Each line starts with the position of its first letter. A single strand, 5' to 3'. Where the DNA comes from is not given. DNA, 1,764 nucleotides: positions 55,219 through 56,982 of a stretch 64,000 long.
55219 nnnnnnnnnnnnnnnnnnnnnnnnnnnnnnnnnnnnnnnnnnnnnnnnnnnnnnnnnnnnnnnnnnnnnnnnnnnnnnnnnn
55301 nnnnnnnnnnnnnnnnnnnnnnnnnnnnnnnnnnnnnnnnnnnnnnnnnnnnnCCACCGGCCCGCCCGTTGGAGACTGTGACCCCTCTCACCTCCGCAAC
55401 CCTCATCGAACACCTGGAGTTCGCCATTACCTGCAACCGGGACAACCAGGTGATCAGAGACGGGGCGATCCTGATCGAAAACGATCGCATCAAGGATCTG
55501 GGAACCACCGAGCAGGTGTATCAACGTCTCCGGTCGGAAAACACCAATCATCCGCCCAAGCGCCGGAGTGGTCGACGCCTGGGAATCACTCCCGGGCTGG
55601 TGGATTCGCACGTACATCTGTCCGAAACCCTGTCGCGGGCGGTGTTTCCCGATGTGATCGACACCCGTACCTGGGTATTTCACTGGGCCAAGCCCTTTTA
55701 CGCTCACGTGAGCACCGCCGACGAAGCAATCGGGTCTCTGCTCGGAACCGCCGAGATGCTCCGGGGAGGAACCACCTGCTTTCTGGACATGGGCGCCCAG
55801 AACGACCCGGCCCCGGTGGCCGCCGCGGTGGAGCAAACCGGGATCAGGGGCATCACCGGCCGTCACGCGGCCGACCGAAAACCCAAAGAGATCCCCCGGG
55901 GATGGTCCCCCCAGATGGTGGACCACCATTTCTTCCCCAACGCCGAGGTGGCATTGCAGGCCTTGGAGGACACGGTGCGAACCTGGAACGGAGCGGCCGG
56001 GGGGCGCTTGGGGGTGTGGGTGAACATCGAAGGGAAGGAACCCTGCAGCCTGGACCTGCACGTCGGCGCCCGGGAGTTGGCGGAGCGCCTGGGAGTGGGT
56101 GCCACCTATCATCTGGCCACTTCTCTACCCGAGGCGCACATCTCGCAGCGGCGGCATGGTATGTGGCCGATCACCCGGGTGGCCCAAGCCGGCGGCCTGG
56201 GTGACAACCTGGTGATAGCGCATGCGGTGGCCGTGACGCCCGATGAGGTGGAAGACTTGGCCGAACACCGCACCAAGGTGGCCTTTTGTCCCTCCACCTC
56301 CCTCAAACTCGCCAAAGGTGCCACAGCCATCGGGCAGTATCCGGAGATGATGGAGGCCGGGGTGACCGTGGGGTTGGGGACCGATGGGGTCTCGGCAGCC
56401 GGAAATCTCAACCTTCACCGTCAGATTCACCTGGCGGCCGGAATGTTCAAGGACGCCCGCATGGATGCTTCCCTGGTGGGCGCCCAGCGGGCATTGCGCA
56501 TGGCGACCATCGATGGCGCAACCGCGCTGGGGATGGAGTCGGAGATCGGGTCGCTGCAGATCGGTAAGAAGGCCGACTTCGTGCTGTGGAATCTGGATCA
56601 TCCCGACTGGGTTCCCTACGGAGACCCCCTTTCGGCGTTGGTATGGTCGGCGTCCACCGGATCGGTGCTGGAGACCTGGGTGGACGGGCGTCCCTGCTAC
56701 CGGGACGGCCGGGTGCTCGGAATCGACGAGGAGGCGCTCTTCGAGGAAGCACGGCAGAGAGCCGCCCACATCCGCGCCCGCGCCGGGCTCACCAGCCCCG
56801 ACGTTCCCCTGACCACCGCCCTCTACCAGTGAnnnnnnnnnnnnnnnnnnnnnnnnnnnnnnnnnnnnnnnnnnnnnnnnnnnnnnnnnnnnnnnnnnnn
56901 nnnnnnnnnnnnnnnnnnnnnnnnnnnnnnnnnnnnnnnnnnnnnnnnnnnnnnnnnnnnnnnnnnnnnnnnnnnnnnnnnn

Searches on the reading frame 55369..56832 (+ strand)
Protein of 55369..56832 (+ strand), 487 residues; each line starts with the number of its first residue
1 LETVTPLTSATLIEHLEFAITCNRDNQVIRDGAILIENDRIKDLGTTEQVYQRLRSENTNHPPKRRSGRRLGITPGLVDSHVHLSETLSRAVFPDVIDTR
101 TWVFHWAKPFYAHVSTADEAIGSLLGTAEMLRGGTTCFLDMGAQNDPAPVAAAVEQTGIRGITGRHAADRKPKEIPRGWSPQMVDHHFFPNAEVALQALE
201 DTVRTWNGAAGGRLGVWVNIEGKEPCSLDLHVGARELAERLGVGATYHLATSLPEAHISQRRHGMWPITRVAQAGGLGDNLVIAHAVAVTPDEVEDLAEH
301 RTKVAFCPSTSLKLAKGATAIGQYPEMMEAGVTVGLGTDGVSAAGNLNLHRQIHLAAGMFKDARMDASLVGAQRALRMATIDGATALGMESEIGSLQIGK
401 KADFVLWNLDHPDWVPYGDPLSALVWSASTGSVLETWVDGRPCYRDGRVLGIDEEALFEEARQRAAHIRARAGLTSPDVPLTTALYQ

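Call 17: search_protein_families(library=pfam, proteins=[window:55369-56832:+], max_evalue=0.001)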
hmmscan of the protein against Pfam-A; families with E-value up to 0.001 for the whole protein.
window:55369-56832:+ (487 aa): 2 families
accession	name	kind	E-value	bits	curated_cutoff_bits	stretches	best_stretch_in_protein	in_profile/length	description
PF01979.26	Amidohydro_1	-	3e-51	175.2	25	1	73-441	2-343/345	Amidohydrolase family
PF07969.17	Amidohydro_3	-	7.2e-20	72.3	29.7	1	268-444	295-472/472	Amidohydrolase family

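Call 22: search_protein_families(library=ncbifam, proteins=[window:55369-56832:+], max_evalue=0.001)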
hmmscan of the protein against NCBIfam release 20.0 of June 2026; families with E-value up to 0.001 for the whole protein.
window:55369-56832:+ (487 aa): 37 families (the best 25 are shown)
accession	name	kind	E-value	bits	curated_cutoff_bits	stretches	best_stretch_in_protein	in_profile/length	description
NF005557.0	PRK07228.1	equivalog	5.9e-74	249.4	522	1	19-474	10-443/445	5'-deoxyadenosine deaminase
NF006549.0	PRK09045.1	equivalog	6.6e-69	232.6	540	2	235-470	209-441/444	TRZ/ATZ family hydrolase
NF004701.0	PRK06038.1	equivalog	8.1e-63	212.6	609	1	22-472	16-430/432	N-ethylammeline chlorohydrolase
NF006055.0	PRK08203.1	equivalog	9.6e-58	195.8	532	1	10-471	5-453/455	8-oxoguanine deaminase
NF006252.0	PRK08393.1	equivalog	3.8e-52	177.8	617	2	226-463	186-418/424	N-ethylammeline chlorohydrolase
NF006056.0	PRK08204.1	subfamily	1.9e-47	162.1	391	1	20-473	13-445/449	hypothetical protein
NF004995.0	PRK06380.1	subfamily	8.1e-47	160.1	567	1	20-458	10-413/418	metal-dependent hydrolase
NF005211.0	PRK06687.1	equivalog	3.6e-43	147.9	703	2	224-453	191-418/419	TRZ/ATZ family protein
NF009059.0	PRK12393.1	equivalog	1.9e-39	135.7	543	1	67-470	54-457/460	amidohydrolase family protein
NF012037.0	PRK15493.1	equivalog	2.2e-37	128.9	779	2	245-462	213-427/435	bifunctional S-methyl-5'-thioadenosine deaminase/S-adenosylhomocysteine deaminase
NF004801.0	PRK06151.1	subfamily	1.3e-34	119.9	416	1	25-470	18-464/491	chlorohydrolase family protein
NF005540.0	PRK07203.1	equivalog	8.6e-31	107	444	1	19-471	9-441/444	putative aminohydrolase SsnA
NF006681.0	PRK09229.1-2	equivalog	5.1e-30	104.6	362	1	241-454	227-435/451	formimidoylglutamate deiminase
TIGR03314.1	Se_ssnA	subfamily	3e-28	98.9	455.5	1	19-468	8-437/441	putative selenium metabolism protein SsnA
TIGR02967.1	guan_deamin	equivalog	4.2e-28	98.4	375.4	1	27-410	2-363/401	guanine deaminase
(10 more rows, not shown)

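Call 35: search_solved_structures(query=window:55369-56832:+, max_evalue=1e-20)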
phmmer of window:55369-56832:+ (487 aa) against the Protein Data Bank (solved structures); distinct sequences matched with E-value up to 1e-20: 11.
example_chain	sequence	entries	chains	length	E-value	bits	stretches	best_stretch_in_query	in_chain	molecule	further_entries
4dyk_A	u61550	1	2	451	1.5e-42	149.3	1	237-470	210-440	AMIDOHYDROLASE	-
4gbd_A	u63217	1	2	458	1.6e-42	149.2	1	237-470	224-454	Putative uncharacterized protein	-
4f0r_A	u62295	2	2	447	3.6e-42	148.1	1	238-465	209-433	5-methylthioadenosine/S-adenosylhomocysteine deaminase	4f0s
4v1x_A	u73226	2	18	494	5.1e-39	137.7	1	27-475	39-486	ATRAZINE CHLOROHYDROLASE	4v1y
4dzh_A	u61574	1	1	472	1.2e-38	136.4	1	64-470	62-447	AMIDOHYDROLASE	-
3lnp_A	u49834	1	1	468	1.1e-32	116.7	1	237-469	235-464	Amidohydrolase family Protein OLEI01672_1_465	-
3hpa_A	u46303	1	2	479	8.7e-29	103.9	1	10-461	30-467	AMIDOHYDROLASE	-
7ww2_A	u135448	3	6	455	5.6e-27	98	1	12-462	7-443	8-oxoguanine deaminase | Hydroxydechloroatrazine ethylaminohydrolase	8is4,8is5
1p1m_A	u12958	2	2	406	8.4e-22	80.9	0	73-460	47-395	Hypothetical protein TM0936 | Uncharacterized protein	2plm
6sj0_A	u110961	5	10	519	8.4e-22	80.9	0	130-466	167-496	Amidohydrolase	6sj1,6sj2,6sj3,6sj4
1j6p_A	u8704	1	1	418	9.4e-22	80.7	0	73-460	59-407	METAL-DEPENDENT HYDROLASE OF CYTOSINEDEMANIASE/CHLOROHYDROLASE FAMILY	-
